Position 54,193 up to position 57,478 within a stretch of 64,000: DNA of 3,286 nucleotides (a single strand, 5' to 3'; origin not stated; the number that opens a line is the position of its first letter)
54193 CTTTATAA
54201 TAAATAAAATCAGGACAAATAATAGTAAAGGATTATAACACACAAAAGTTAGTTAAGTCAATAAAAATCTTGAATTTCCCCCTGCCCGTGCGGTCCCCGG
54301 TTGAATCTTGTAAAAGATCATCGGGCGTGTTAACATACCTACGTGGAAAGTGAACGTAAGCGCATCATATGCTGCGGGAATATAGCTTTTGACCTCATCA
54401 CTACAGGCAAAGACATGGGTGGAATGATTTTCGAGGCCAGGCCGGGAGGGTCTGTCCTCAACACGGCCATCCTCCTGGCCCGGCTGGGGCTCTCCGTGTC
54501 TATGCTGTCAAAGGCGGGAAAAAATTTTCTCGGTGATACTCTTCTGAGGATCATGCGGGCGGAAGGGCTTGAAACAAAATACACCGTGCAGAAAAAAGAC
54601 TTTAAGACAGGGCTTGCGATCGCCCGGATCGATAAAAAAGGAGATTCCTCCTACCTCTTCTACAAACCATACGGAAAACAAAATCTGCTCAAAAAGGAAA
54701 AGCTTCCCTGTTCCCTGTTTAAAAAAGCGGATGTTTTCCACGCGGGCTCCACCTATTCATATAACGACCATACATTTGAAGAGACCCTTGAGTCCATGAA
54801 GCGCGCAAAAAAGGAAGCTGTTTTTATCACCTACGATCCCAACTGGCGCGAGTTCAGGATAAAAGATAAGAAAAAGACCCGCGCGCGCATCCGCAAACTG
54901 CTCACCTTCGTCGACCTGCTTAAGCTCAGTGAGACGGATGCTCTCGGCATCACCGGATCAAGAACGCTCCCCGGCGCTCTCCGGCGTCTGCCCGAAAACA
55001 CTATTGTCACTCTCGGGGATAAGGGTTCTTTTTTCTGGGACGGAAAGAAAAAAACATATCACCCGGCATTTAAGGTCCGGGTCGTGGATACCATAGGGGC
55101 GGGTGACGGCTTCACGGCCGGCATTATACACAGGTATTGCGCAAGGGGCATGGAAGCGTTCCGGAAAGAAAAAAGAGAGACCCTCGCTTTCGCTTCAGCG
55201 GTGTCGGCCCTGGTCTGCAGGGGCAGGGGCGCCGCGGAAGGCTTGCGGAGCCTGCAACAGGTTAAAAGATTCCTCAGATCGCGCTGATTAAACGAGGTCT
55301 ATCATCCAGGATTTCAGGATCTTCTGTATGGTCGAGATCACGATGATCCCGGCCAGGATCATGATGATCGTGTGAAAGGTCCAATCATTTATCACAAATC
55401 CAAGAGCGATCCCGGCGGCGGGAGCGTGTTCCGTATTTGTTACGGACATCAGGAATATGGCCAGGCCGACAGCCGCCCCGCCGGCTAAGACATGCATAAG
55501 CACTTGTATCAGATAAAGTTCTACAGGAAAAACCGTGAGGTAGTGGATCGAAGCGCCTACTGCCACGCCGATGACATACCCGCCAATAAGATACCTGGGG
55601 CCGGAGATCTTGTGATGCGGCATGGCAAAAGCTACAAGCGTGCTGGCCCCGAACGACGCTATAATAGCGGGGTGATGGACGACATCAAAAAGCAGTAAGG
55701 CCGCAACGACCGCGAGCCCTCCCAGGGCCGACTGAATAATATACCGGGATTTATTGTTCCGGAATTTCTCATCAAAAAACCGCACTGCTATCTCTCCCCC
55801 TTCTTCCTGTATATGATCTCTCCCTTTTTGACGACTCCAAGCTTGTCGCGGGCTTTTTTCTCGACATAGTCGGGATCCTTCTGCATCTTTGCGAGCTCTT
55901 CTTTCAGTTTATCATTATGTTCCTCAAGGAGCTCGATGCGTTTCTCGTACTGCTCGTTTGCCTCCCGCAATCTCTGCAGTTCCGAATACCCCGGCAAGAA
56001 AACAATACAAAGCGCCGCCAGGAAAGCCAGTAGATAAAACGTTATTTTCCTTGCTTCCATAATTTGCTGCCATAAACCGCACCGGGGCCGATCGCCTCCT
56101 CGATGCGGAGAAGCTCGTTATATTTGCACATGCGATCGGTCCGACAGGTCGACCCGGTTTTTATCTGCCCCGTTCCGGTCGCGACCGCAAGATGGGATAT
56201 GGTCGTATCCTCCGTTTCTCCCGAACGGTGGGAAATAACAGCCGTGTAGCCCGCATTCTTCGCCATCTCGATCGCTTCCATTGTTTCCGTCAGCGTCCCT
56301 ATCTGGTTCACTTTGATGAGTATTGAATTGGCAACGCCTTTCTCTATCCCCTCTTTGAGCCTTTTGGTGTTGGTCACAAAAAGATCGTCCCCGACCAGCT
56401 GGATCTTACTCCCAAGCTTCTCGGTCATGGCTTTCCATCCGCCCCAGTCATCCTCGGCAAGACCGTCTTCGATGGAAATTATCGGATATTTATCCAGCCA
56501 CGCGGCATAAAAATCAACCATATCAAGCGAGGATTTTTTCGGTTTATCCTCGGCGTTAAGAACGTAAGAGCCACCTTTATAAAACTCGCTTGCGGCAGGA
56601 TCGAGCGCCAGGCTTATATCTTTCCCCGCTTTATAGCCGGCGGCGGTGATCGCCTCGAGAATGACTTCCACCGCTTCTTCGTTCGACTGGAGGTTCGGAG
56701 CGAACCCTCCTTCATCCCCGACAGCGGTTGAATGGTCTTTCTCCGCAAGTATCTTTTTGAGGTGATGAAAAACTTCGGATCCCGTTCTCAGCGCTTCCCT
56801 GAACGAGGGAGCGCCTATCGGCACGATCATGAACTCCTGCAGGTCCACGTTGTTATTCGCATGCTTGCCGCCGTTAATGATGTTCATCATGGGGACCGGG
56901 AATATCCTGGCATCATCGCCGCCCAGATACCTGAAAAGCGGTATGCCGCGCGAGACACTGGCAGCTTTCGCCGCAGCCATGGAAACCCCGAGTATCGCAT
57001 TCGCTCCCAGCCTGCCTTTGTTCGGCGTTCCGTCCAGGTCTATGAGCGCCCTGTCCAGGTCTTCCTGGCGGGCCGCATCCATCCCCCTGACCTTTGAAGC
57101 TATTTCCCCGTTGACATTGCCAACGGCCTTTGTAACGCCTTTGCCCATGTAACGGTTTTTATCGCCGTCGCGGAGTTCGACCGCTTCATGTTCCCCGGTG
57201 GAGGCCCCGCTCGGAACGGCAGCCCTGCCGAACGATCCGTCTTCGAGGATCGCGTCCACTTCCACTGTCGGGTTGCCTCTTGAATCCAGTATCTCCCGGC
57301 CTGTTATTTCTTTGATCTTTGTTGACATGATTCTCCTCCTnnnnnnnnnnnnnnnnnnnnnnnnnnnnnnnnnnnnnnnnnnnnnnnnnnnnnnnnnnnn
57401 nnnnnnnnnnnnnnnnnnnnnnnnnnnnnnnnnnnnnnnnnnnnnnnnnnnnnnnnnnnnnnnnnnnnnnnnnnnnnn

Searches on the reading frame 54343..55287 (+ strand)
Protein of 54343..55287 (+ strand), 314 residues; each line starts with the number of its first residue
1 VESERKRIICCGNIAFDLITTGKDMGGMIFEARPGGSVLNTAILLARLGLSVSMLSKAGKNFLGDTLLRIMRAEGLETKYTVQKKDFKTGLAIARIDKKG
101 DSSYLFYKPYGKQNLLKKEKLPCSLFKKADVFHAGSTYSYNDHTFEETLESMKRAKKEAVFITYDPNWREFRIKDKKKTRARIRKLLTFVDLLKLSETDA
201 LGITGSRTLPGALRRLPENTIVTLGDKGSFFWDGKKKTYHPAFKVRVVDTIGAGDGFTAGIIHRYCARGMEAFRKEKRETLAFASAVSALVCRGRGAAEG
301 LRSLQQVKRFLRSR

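Call 12: search_protein_families(library=pfam, proteins=[window:54343-55287:+])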
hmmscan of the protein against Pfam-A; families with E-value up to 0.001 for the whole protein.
window:54343-55287:+ (314 aa): 1 family
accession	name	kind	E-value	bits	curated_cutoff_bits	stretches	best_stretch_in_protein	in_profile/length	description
PF00294.29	PfkB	-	5.8e-50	170.8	25.8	1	8-301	4-299/302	pfkB family carbohydrate kinase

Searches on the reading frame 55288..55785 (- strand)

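Call 12: search_protein_families(library=pfam, proteins=[window:55288-55785:-])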
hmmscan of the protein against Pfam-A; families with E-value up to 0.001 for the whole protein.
window:55288-55785:- (165 aa): 1 family
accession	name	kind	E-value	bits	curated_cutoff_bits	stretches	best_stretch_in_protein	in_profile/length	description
PF04982.19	TM_HPP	-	2.2e-20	73.3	27.2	1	13-152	6-142/157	HPP, transmembrane region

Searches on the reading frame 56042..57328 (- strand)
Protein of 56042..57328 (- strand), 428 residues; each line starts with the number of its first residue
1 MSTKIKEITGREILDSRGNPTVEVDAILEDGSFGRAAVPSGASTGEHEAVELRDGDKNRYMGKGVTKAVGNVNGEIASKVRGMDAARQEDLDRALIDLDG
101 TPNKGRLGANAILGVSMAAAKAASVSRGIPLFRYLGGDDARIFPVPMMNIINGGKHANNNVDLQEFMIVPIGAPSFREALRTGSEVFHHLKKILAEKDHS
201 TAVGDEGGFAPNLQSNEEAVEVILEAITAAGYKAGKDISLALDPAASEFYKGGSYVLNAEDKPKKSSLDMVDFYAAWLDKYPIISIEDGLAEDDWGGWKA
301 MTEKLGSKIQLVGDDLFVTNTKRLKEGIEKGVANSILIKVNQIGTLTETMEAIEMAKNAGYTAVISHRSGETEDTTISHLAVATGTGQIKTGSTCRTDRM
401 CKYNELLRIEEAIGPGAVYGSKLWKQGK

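Call 12: search_protein_families(library=pfam, proteins=[window:56042-57328:-])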
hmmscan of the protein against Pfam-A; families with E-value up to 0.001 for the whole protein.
window:56042-57328:- (428 aa): 4 families
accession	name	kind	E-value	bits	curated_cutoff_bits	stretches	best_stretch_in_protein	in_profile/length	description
PF00113.28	Enolase_C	-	3.4e-132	440.6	21.5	1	142-421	3-289/296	Enolase, C-terminal TIM barrel domain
PF03952.21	Enolase_N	-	1.8e-59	200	35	1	5-135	1-131/131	Enolase, N-terminal domain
PF07476.17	MAAL_C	-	3.6e-06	26.8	27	1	300-408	131-242/249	Methylaspartate ammonia-lyase C-terminus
PF13378.12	MR_MLE_C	-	9.7e-06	25.9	29.4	1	273-390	62-177/219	Enolase C-terminal domain-like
